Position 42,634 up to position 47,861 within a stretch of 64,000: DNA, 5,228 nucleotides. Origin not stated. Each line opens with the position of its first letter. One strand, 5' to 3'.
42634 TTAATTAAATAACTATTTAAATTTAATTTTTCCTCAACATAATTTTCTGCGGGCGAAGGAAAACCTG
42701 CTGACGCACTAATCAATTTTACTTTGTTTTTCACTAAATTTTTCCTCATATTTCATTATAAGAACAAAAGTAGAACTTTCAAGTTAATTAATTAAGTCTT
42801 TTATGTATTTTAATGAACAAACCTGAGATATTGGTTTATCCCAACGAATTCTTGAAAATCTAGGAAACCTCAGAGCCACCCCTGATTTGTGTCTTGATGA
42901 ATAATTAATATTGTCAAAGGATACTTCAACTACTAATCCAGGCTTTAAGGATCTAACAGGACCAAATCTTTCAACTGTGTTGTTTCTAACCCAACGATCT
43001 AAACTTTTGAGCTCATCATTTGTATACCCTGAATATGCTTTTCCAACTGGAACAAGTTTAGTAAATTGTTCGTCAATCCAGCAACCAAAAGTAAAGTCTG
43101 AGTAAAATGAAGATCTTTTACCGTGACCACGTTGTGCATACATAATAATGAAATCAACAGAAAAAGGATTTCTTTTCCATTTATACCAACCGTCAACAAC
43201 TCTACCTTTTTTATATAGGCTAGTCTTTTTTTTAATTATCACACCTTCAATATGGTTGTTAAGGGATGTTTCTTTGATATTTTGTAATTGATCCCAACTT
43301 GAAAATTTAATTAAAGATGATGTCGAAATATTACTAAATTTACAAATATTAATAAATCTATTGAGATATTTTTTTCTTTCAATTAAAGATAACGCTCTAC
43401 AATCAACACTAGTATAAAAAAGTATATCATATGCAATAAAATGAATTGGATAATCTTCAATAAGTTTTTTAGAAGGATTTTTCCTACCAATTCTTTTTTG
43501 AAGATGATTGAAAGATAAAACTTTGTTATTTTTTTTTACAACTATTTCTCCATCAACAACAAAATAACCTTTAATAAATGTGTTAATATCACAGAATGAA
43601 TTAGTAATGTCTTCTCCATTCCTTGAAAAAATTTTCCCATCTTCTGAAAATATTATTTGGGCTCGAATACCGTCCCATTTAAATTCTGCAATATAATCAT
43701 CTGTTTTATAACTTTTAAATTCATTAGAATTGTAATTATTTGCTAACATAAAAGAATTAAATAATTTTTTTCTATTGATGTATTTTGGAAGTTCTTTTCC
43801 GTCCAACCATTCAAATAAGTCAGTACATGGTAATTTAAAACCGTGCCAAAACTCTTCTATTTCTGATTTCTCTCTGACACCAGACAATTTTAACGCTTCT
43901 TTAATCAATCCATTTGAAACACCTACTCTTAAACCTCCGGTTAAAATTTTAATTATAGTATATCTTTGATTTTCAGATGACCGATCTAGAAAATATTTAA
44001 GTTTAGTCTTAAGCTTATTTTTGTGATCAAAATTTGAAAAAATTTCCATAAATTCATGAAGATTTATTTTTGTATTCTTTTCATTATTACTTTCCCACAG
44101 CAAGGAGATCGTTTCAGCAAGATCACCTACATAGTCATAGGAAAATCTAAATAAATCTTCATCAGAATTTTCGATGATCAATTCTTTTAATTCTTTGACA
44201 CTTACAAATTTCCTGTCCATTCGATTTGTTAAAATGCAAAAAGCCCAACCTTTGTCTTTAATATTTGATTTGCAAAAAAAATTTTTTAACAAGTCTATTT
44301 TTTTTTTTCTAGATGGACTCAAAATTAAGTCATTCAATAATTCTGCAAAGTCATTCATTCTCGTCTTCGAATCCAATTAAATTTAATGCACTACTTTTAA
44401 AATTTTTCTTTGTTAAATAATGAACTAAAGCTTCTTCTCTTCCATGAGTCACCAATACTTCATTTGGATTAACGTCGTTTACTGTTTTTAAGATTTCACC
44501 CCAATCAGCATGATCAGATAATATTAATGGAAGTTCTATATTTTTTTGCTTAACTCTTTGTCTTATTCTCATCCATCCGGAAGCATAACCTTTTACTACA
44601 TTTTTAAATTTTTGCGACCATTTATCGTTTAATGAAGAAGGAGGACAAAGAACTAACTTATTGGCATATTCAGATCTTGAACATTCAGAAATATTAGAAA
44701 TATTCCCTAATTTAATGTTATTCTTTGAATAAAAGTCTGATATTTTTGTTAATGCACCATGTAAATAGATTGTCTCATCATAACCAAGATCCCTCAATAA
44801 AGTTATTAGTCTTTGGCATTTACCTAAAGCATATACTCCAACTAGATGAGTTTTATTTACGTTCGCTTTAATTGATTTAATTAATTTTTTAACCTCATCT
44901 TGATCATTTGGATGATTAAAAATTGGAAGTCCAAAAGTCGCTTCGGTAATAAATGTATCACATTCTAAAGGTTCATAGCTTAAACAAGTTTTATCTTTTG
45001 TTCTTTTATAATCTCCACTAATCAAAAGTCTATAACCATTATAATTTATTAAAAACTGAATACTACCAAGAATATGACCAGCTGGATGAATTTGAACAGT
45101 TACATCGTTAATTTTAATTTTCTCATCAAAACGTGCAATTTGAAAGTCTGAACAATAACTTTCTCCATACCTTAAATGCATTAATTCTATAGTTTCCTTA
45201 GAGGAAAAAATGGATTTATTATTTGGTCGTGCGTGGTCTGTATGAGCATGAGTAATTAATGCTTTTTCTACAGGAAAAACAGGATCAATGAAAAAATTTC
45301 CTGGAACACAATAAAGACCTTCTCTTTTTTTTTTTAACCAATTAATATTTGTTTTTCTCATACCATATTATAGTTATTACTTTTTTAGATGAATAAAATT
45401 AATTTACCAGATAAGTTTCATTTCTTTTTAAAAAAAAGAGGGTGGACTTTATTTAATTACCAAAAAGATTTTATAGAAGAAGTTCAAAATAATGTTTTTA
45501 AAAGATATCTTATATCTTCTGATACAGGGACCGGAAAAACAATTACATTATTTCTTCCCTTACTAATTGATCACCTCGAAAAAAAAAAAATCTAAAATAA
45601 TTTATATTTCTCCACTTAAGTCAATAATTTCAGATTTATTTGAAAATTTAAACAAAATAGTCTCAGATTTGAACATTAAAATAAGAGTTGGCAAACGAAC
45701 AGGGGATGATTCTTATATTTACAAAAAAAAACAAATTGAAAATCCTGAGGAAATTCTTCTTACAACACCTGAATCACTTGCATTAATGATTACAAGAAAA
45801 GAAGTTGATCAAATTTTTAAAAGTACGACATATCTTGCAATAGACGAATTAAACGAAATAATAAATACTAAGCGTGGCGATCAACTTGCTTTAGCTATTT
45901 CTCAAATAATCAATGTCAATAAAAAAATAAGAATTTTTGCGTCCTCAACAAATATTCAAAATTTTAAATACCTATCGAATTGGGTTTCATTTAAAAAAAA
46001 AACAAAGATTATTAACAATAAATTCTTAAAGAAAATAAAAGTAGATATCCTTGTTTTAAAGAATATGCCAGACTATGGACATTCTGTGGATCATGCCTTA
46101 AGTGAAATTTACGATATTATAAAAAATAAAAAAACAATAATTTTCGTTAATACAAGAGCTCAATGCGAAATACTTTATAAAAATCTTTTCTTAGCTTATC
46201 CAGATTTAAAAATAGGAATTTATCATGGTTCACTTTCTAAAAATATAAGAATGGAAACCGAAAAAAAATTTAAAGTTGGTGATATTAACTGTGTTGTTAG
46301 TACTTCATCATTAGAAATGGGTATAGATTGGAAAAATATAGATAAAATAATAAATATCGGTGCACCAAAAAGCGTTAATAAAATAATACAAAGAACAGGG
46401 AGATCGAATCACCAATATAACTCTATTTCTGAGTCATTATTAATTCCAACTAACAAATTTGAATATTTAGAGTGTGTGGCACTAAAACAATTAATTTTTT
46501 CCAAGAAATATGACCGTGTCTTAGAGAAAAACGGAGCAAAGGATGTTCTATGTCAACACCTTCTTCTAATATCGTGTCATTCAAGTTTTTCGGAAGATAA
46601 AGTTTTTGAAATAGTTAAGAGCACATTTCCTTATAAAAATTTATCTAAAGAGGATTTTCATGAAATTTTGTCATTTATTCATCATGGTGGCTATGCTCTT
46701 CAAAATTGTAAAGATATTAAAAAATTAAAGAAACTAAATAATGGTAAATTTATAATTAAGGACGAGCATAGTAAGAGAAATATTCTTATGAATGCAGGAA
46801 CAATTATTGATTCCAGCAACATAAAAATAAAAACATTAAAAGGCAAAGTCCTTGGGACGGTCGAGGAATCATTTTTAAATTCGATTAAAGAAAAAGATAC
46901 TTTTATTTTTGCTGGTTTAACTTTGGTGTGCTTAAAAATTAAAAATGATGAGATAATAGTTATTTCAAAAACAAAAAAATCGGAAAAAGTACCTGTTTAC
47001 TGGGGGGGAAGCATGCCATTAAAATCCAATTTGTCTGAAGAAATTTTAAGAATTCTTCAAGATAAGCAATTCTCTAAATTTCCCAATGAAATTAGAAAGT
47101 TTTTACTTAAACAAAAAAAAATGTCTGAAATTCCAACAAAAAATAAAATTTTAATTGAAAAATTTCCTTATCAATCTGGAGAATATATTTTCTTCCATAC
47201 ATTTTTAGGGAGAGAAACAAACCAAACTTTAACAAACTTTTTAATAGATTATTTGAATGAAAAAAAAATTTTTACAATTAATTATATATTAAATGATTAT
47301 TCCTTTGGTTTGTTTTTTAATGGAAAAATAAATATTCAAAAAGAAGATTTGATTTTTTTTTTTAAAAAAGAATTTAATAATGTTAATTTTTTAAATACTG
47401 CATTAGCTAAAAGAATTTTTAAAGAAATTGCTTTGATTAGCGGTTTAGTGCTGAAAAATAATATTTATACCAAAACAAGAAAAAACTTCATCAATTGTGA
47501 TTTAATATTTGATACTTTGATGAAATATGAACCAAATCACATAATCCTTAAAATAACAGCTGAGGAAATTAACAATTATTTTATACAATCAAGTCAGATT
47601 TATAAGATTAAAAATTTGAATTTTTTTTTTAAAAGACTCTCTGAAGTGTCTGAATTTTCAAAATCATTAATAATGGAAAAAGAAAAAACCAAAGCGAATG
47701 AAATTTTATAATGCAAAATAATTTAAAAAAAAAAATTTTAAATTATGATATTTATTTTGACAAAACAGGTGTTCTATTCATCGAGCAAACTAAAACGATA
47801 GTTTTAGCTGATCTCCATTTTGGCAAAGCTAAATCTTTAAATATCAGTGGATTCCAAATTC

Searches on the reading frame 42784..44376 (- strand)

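Call 24: search_protein_families(library=pfam, proteins=[window:42784-44376:-])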
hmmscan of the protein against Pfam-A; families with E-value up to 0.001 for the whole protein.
window:42784-44376:- (530 aa): 4 families
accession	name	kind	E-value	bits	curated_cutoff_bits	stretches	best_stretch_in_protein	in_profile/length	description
PF01068.26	DNA_ligase_A_M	-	1.4e-35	123.3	26.2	1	210-401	2-204/204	ATP dependent DNA ligase domain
PF04679.21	DNA_ligase_A_C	-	2e-10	41.4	27.5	1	422-514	2-94/94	ATP dependent DNA ligase C terminal region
PF04675.19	DNA_ligase_A_N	-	3.9e-09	37.4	24.6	1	9-162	4-173/174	DNA ligase N terminus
PF09414.15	RNA_ligase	-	1.7e-05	25.5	27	1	227-401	2-171/171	RNA ligase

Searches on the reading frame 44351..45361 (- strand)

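Call 68: search_protein_families(library=pfam, proteins=[window:44351-45361:-], max_evalue=0.01)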
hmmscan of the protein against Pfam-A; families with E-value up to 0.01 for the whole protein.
window:44351-45361:- (336 aa): 3 families
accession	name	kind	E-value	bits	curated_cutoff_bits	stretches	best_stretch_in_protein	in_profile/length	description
PF07521.17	RMMBL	-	2.1e-05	24.9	21.6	1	281-314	14-47/63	Zn-dependent metallo-hydrolase RNA specificity domain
PF17030.11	Beta_lactamase3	-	0.0029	17.4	33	1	74-139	132-197/214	Putative beta-lactamase-like family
PF00753.33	Lactamase_B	-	0.0082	16.5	22.7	0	29-129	42-161/196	Metallo-beta-lactamase superfamily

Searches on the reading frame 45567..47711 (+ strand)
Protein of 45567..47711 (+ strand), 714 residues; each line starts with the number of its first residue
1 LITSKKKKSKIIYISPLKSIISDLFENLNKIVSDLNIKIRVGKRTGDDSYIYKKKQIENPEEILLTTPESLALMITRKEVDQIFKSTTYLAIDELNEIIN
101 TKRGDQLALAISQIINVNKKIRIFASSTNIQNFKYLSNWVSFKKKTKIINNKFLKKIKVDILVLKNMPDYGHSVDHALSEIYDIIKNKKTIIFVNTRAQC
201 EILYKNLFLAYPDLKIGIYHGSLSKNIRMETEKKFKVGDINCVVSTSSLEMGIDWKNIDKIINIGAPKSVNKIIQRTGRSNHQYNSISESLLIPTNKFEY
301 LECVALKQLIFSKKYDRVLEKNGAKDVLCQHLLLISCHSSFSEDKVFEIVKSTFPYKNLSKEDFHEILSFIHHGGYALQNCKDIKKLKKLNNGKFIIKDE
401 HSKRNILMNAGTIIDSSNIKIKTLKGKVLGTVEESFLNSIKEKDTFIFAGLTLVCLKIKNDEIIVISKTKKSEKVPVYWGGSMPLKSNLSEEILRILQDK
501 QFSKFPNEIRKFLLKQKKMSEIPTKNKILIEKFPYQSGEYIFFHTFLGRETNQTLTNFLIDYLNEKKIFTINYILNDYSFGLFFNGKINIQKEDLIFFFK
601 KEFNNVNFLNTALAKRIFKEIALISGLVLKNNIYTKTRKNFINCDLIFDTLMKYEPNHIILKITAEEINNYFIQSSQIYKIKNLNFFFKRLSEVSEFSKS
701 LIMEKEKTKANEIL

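Call 24: search_protein_families(library=pfam, proteins=[window:45567-47711:+])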
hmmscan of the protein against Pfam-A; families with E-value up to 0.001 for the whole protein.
window:45567-47711:+ (714 aa): 5 families
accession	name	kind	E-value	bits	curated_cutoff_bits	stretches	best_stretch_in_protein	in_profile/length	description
PF19306.5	WH_Lhr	-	1.7e-35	122.3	27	1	323-474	16-167/168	Large helicase-related protein, winged helix domain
PF00271.37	Helicase_C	-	3.8e-20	72.6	23.5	1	178-280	6-106/110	Helicase conserved C-terminal domain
PF08494.16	DEAD_assoc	-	8.9e-20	71.8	23.5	1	522-668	1-155/191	DEAD/H associated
PF00270.35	DEAD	-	2.4e-15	57.1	26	1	4-130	41-161/167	DEAD/DEAH box helicase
PF22590.2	Cas3-like_C_2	-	0.00012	22.7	27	1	187-281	2-102/106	CRISPR-associated nuclease/helicase Cas3, C-terminal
